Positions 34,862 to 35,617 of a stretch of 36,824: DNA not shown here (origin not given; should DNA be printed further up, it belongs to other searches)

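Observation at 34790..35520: Lower-GC two-gene insert (membrane protein plus 68-aa protein) between terminator and SprT gene: candidate uncharacterised accessory/defence-type module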

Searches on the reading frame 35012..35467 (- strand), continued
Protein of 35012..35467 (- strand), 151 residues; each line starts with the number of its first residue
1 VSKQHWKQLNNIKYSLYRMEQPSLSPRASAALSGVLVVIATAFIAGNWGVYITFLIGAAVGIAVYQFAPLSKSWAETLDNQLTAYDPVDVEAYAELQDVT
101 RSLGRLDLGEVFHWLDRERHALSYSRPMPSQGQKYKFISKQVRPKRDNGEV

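Call 49: search_protein_families(library=pfam, alignment_id=A5, max_evalue=0.01)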
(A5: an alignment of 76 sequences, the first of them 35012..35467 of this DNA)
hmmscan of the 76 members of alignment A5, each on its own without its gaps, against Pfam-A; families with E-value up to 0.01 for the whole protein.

A. member 1, window:35012-35467:- (151 aa): 0 families

B. families by the number of members that match (of 76 scanned): 5 families
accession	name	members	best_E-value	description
PF00487.30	FA_desaturase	1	1.8e-05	Fatty acid desaturase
PF13829.11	DUF4191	1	0.0014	Domain of unknown function (DUF4191)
PF09945.14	DUF2177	1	0.0034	Predicted membrane protein (DUF2177)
PF03899.21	ATP-synt_I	1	0.0044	ATP synthase I chain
PF05140.19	ResB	1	0.0051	ResB-like family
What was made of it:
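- No family match (call 49).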

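Call 50: search_protein_families(library=ncbifam, alignment_id=A5, max_evalue=0.01)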
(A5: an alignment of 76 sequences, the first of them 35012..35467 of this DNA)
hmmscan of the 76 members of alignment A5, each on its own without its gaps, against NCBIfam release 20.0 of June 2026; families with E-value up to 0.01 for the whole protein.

A. member 1, window:35012-35467:- (151 aa): 0 families

B. families by the number of members that match (of 76 scanned): 6 families
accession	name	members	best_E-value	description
NF037968.1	SemiSWEET_2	1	0.002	SemiSWEET transporter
TIGR02978.1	phageshock_pspC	1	0.0023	envelope stress response membrane protein PspC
TIGR00893.1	2A0114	1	0.0024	D-galactonate transporter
NF033846.1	Rumino_NPXTG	1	0.0041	NPXTG-anchored protein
TIGR00836.1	amt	1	0.0091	ammonium transporter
NF047839.1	PspM_Rv2743c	1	0.0096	phage shock envelope stress response protein PspM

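Call 51: search_solved_structures(query=A5, max_evalue=10)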
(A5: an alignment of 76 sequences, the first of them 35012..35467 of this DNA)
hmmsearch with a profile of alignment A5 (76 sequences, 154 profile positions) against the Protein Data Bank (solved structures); distinct sequences matched with E-value up to 10: 20.
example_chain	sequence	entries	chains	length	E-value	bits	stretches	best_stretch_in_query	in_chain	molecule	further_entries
6kux_A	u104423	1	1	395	0.064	16.4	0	7-78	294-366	alpha2A adrenergic receptor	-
6kuy_A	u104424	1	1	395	0.07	16.3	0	7-78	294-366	Alpha2A adrenergic receptor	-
9mgw_F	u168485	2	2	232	0.13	15.4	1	23-113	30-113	PSAF1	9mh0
5tjj_A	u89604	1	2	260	0.2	14.9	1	65-118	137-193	Transcriptional regulator, IclR family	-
8yy9_O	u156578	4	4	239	0.35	14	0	39-96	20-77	Reaction center protein O chain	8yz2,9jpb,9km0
6ian_A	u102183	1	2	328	0.43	13.8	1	85-119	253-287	Intraflagellar transport protein 74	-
7yca_F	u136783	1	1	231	0.6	13.3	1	37-114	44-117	Photosystem I reaction center subunit III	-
9wcx_m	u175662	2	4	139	0.8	12.9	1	37-99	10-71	Cytochrome c oxidase polypeptide 4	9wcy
9nyi_A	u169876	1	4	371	0.8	12.9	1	12-80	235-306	Structure of HalA in complex with oligodeoxyadenylate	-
9dmd_A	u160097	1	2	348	1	12.5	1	71-102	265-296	Type 3 secretion system ATPase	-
9vf4_c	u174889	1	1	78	1.5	12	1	20-77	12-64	TrbC/VIRB2 family protein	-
7kik_A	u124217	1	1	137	1.8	11.7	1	81-112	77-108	Replication-associated protein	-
6q1m_A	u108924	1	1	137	2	11.6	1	82-112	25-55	Replication-associated protein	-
6we0_A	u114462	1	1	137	2.2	11.5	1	82-112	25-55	Replication-associated protein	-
6we1_A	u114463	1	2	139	2.2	11.4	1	82-112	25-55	Replication-associated protein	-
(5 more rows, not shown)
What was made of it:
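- Tried and rejected: A profile search of PDB sequences gave nothing (call 51).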

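Call 52: find_homologous_proteins(query=A5, max_evalue=0.001)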
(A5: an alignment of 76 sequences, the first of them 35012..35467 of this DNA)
Query A5 (76 sequences) (151 aa, profile of the alignment): 10 proteins with E <= 0.001 among 8000 candidates.
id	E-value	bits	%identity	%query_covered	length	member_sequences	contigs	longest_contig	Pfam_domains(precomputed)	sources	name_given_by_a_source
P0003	1.5e-41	160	85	100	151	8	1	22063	-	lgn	-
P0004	2.8e-40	156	80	97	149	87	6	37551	-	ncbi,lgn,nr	ncbi:hypothetical protein CC640_23040 [Salmonella enterica subsp. enterica serovar Enteritidis]|nr:h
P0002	1.5e-39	153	98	100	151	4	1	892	-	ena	-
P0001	1.7e-39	153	99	100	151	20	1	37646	-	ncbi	ncbi:hypothetical protein ACVTXL_003904 [Escherichia coli]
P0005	3.2e-39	152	76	97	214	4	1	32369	-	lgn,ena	-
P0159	1.3e-38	150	39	92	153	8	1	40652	-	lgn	-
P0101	1.9e-35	140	31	90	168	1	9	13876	-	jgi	jgi:hypothetical protein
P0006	1.8e-32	130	70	97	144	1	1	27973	-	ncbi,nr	ncbi:hypothetical protein LNX29_25775, partial [Klebsiella pneumoniae]|nr:hypothetical protein [Kleb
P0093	2.1e-31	127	30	90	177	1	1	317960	-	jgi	jgi:hypothetical protein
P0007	2.1e-28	117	71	75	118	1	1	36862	-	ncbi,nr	ncbi:hypothetical protein D3R83_23865 [Salmonella enterica]|nr:hypothetical protein [Salmonella ente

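Call 56: find_related_loci(query=A6, collection=genome_contigs, flank=8000)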
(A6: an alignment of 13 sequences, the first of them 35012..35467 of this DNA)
Query A6 (151 aa) in genome_contigs; peptide patterns used: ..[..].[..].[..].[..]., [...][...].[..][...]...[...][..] (x = any residue, [..] = any of these).
120 stretches matched a pattern; 3 encode a relative of the query (tblastn E <= 1e-3); 3 distinct loci.
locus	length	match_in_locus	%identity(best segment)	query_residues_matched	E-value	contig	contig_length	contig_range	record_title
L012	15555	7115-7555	78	1-147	2e-71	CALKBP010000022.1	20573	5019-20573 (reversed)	MAG TPA_asm: uncultured Collinsella sp. isolate SRR8114118_bin.82_CONCOCT_v1.1_MAG genome assembly, contig: ERZ1740185.1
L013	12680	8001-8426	40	7-148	6e-29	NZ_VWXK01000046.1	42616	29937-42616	Pantoea sp. Ap-967 NODE_46_length_42616_cov_92.466309/0, whole genome shotgun sequence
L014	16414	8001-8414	42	7-144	6e-26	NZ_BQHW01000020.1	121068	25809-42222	Pseudomonas ceruminis strain BML-PP028 sequence020, whole genome shotgun sequence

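Call 58: find_encoding_contigs(protein=P0093, flank=8000, max_places=3)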
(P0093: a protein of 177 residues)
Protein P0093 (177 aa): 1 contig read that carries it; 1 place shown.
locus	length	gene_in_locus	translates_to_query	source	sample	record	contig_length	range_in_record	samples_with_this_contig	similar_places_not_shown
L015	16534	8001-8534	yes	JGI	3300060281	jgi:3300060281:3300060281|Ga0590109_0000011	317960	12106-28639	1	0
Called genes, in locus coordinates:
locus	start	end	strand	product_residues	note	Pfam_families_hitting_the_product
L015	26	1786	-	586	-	-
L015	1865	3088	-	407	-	-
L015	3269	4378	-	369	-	PF01068:DNA_ligase_A_M (weak)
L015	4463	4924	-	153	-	PF11697:DUF3293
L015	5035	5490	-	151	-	PF00072:Response_reg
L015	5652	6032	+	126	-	-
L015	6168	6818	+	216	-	-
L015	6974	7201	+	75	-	-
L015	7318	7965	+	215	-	-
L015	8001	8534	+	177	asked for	-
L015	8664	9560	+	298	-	PF09195:Endonuc-BglII, PF02923:BamHI (weak)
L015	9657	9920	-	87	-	-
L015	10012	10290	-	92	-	-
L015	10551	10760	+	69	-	-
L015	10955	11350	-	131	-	PF00583:Acetyltransf_1 (weak), PF13527:Acetyltransf_9 (weak)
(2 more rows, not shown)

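Call 59: find_encoding_contigs(protein=P0101, flank=8000, max_places=4)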
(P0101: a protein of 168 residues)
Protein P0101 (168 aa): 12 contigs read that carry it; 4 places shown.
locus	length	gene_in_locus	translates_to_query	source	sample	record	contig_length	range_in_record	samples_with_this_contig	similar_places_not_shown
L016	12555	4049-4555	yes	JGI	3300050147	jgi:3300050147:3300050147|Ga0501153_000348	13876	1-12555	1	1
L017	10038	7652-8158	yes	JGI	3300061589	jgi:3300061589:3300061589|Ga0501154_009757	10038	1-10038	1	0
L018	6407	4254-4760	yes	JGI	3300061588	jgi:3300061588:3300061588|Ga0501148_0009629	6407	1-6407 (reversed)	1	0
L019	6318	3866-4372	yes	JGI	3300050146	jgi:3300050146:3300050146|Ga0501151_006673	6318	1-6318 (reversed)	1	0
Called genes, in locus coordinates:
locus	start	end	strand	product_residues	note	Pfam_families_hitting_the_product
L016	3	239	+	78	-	?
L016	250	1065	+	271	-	PF12083:DUF3560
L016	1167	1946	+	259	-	PF01656:CbiA, PF06564:CBP_BcsQ (weak), PF09140:MipZ (weak), PF10609:ParA (weak), PF13614:AAA_31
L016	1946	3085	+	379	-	PF02195:ParB_N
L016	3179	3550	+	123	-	-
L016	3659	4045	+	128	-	PF16509:KORA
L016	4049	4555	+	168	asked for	-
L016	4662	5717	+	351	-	PF04796:RepA_C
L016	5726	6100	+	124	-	-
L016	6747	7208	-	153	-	PF02452:PemK_toxin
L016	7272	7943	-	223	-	-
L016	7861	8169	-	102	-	-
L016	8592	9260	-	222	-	PF11740:KfrA_N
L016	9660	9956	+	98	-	-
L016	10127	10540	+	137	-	PF03230:Antirestrict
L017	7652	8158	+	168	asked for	-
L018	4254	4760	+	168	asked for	-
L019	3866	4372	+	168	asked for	-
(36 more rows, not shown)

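Call 60: predict_structure(alignment_id=A5)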
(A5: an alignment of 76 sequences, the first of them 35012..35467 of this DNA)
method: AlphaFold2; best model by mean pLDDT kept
length: 151 residues; sequences in the alignment: 76
mean_pLDDT: 90.6   pTM: 0.74
mean pLDDT of the five models: 90.6, 89.7, 89.6, 88.5, 88.5
residues with pLDDT >= 90: 79; 70-90: 69; 50-70: 3; < 50: 0
segments of 3 or more residues with pLDDT < 50: none
pLDDT, mean of each block of 10 residues (from residue 1): 92 96 88 87 82 87 88 95 97 98 98 98 88 81 84 69
secondary structure, 60 per line:
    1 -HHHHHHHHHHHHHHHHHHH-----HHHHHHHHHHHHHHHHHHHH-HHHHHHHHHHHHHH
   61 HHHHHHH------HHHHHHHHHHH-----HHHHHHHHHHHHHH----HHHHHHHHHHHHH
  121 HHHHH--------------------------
elements in order: H2-20 H26-45 H47-67 H74-84 H90-103 H108-125
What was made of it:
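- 35012..35467 (-): Gene A: a 151-aa inner-membrane protein with an N-terminal helix (2-20), a transmembrane hairpin (26-45 and 47-67), a conserved cytoplasmic three-helix domain (74-125) and a tail carrying a conserved F137. It is a member of an uncurated family carried by conjugative plasmids. AlphaFold2 mean pLDDT 90.6 (call 60).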

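Call 61: find_encoding_contigs(protein=P0019, flank=8000, max_places=3)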
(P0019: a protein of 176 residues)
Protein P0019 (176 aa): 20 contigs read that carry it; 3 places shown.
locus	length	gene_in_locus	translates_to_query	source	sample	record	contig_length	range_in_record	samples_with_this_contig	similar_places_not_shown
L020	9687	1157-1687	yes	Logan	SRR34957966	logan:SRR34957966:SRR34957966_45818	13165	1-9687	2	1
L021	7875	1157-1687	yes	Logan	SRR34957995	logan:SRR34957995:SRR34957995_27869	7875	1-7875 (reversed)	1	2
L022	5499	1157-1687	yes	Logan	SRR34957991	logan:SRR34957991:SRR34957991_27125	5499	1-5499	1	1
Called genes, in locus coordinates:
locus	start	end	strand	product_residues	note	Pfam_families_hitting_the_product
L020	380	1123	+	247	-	-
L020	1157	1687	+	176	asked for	-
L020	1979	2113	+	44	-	-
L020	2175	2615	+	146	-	-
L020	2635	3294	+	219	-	PF00239:Resolvase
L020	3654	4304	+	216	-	-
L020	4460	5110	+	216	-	-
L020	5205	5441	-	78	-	-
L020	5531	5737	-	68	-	-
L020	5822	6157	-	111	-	-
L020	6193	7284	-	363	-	PF11740:KfrA_N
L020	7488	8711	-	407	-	PF08535:KorB, PF06613:KorB_C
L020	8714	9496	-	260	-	PF01656:CbiA, PF09140:MipZ, PF13614:AAA_31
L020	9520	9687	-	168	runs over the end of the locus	PF16509:KORA (weak)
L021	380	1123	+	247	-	-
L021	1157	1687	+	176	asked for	-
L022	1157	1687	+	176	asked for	-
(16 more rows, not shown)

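Call 66: find_encoding_contigs(protein=P0022, flank=8000, max_places=2)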
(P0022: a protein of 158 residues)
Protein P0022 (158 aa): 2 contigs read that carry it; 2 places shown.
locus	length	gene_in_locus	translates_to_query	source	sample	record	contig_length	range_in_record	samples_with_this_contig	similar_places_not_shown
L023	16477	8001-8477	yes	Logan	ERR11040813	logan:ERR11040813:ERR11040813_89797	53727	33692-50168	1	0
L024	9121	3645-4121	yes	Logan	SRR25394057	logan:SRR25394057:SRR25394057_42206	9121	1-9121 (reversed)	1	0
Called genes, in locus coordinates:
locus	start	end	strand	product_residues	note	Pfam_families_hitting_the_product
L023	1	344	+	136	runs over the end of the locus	-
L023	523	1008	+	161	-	-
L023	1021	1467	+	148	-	-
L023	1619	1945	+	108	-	-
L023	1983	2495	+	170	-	-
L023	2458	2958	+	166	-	-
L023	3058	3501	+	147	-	-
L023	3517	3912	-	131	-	PF18602:Rap1a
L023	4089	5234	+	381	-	PF13173:AAA_14 (faint)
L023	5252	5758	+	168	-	PF07799:DUF1643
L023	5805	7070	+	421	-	PF13657:Couple_hipA, PF07804:HipA_C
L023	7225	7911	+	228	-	-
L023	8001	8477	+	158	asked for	-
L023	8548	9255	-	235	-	PF28034:VF_A0006 (faint)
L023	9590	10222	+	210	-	PF26092:T4_Y16D (weak)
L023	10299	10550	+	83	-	PF13711:DUF4160 (weak)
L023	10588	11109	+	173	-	PF10387:DUF2442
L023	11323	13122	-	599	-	PF17892:Cadherin_5, PF17963:Big_9, PF17803:Cadherin_4, PF17892:Cadherin_5, PF17963:Big_9, PF17803:Cadherin_4, PF17892:Cadherin_5, PF17963:Big_9, +8 more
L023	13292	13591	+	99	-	-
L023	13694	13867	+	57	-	-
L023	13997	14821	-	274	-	-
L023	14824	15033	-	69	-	-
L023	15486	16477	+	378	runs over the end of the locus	-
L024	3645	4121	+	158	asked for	-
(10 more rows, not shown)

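Call 67: find_encoding_contigs(protein=P0025, flank=8000, max_places=2)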
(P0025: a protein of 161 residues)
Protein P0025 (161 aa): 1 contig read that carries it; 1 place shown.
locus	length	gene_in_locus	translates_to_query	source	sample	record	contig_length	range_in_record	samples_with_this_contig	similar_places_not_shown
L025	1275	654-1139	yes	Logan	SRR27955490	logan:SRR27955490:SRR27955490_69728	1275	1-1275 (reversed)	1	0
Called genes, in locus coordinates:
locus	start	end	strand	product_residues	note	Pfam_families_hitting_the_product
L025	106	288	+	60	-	-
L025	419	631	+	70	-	-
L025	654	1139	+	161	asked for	-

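Call 68: find_encoding_contigs(protein=P0014, flank=8000, max_places=2)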
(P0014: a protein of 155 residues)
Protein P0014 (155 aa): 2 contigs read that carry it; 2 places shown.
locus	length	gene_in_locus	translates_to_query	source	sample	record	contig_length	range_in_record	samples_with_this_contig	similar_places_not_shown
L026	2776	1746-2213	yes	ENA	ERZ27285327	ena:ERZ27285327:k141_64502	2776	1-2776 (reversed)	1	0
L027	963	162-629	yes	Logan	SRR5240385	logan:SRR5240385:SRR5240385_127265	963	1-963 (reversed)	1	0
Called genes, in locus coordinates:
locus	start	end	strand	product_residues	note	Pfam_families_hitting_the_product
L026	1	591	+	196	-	?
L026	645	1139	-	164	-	PF12705:PDDEXK_1 (weak)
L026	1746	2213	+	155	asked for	-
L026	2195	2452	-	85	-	-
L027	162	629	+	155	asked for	-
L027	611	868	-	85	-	-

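Call 74: search_protein_families(library=phrogs, proteins=[window:35012-35467:-, P0011, P0019, P0022, P0093, P0101], max_evalue=0.1)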
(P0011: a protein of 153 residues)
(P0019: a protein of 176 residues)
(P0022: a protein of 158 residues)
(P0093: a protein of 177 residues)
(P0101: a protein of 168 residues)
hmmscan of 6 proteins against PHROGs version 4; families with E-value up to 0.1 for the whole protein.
window:35012-35467:- (151 aa): 0 families

P0011 (153 aa): 0 families

P0019 (176 aa): 0 families

P0022 (158 aa): 0 families

P0093 (177 aa): 0 families

P0101 (168 aa): 0 families

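Call 82: search_protein_families(library=padloc, alignment_id=A5, max_evalue=0.01)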
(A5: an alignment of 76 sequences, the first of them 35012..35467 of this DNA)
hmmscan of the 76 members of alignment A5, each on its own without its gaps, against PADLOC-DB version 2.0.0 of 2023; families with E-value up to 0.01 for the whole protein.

A. member 1, window:35012-35467:- (151 aa): 0 families

B. families by the number of members that match (of 76 scanned): 1 family
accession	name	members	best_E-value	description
PDLC02188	HerA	1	0.0042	-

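Call 83: get_annotated_region(hit=H54, flank=4000)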
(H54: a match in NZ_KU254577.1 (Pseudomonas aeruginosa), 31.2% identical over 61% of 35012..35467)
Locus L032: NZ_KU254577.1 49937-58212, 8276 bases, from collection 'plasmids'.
description: Pseudomonas aeruginosa strain HN39 plasmid pHN39-SIM, complete sequence
organism: Pseudomonas aeruginosa (NCBI taxid 287)
taxonomy: Bacteria; Pseudomonadota; Gammaproteobacteria; Pseudomonadales; Pseudomonadaceae; Pseudomonas; Pseudomonas aeruginosa
host: -; source: -; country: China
typing (MOB-suite, as given by PLSDB): conjugative; replicon rep_cluster_402; relaxase MOBF; mating-pair formation MPF_F
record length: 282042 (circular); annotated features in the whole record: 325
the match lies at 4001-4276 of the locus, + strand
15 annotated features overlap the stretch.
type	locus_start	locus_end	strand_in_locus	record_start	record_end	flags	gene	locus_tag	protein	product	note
CDS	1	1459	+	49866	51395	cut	dnaB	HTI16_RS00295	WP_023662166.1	replicative DNA helicase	GO:0006260 - DNA replication [Evidence IEA]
CDS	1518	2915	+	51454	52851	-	dnaB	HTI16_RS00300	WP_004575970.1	replicative DNA helicase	GO:0006260 - DNA replication [Evidence IEA]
CDS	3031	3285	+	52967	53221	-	-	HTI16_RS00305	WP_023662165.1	hypothetical protein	-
CDS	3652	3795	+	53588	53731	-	-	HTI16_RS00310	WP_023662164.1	hypothetical protein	-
CDS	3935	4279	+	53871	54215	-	-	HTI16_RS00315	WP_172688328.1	hypothetical protein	-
CDS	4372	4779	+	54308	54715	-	-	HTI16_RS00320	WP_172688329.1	hypothetical protein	-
CDS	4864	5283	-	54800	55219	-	-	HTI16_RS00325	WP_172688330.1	hypothetical protein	-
CDS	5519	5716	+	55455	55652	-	-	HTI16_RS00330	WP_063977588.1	hypothetical protein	-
CDS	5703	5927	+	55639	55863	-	-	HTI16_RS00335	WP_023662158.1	hypothetical protein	-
CDS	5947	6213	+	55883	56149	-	-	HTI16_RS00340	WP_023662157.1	hypothetical protein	-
CDS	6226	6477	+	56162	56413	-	-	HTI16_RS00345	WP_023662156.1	hypothetical protein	-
CDS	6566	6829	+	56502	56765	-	-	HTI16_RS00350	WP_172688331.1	hypothetical protein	-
CDS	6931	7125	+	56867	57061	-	-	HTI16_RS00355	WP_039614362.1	hypothetical protein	-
CDS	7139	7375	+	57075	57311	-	-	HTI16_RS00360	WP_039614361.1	hypothetical protein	-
CDS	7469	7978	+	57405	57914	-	-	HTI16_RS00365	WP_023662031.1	hypothetical protein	-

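Call 84: get_annotated_region(hit=H43, flank=4000)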
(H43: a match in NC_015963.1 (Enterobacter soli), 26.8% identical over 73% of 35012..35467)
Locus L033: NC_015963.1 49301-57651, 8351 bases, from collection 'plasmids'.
description: Enterobacter soli plasmid pENTAS01, complete sequence
organism: Enterobacter soli (NCBI taxid 885040)
taxonomy: Bacteria; Pseudomonadota; Gammaproteobacteria; Enterobacterales; Enterobacteriaceae; Enterobacter; Enterobacter soli
host: -; source: -; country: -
typing (MOB-suite, as given by PLSDB): conjugative; replicon IncFIB,IncFII; relaxase MOBF; mating-pair formation MPF_F
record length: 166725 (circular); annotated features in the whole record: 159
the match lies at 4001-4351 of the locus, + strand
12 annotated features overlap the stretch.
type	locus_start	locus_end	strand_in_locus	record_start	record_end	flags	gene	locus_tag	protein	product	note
CDS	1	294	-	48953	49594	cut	-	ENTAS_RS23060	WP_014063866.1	Arc family DNA-binding protein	-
CDS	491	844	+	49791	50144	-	-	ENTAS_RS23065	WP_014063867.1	type IV conjugative transfer system pilin TraA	-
CDS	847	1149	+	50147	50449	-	traL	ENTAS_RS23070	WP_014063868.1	type IV conjugative transfer system protein TraL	-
CDS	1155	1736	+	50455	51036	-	-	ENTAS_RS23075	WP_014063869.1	TraE/TraK family type IV conjugative transfer system protein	-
CDS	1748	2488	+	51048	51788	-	traK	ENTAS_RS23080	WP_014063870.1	type-F conjugative transfer system secretin TraK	-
CDS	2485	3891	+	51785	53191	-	traB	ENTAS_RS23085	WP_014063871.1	F-type conjugal transfer pilus assembly protein TraB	-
CDS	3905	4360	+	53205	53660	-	-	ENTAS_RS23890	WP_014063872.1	hypothetical protein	-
CDS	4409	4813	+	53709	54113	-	-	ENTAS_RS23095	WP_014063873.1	hypothetical protein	-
CDS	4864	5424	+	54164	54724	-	traV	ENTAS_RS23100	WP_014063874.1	type IV conjugative transfer system lipoprotein TraV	-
CDS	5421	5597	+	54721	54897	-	-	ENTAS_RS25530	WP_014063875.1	hypothetical protein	-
CDS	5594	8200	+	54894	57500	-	traC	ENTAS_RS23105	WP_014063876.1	type IV secretion system protein TraC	-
CDS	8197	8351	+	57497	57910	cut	trbI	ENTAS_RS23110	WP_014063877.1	type-F conjugative transfer system protein TrbI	-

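Call 85: get_annotated_region(hit=H59, flank=4000)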
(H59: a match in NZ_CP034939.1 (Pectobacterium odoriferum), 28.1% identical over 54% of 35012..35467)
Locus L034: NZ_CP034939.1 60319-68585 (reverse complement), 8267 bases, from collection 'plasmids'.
description: Pectobacterium odoriferum strain JK2.1 plasmid p.Jk2_1, complete sequence
organism: Pectobacterium odoriferum (NCBI taxid 78398)
taxonomy: Bacteria; Pseudomonadota; Gammaproteobacteria; Enterobacterales; Pectobacteriaceae; Pectobacterium; Pectobacterium odoriferum
host: -; source: kimchi cabbage,single cell; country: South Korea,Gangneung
typing (MOB-suite, as given by PLSDB): non-mobilizable; mating-pair formation MPF_F
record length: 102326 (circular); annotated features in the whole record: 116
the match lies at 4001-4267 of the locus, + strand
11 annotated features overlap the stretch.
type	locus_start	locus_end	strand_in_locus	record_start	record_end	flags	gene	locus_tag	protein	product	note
CDS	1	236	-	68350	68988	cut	-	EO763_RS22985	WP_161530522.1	Arc family DNA-binding protein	-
CDS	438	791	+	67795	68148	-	-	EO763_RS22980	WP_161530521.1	type IV conjugative transfer system pilin TraA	-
CDS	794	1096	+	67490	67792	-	traL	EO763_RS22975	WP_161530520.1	type IV conjugative transfer system protein TraL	-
CDS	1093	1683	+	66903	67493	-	-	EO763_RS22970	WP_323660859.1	TraE/TraK family type IV conjugative transfer system protein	-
CDS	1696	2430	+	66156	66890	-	traK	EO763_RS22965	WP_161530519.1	type-F conjugative transfer system secretin TraK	-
CDS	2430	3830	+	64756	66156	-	traB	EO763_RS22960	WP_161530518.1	F-type conjugal transfer pilus assembly protein TraB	-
CDS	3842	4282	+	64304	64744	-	-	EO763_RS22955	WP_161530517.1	hypothetical protein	-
CDS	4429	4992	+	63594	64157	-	traV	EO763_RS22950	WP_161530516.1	type IV conjugative transfer system lipoprotein TraV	-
CDS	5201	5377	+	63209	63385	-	-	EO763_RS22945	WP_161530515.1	hypothetical protein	-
CDS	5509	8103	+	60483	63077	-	traC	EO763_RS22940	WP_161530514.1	type IV secretion system protein TraC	-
CDS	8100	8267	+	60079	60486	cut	trbI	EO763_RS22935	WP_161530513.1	type-F conjugative transfer system protein TrbI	-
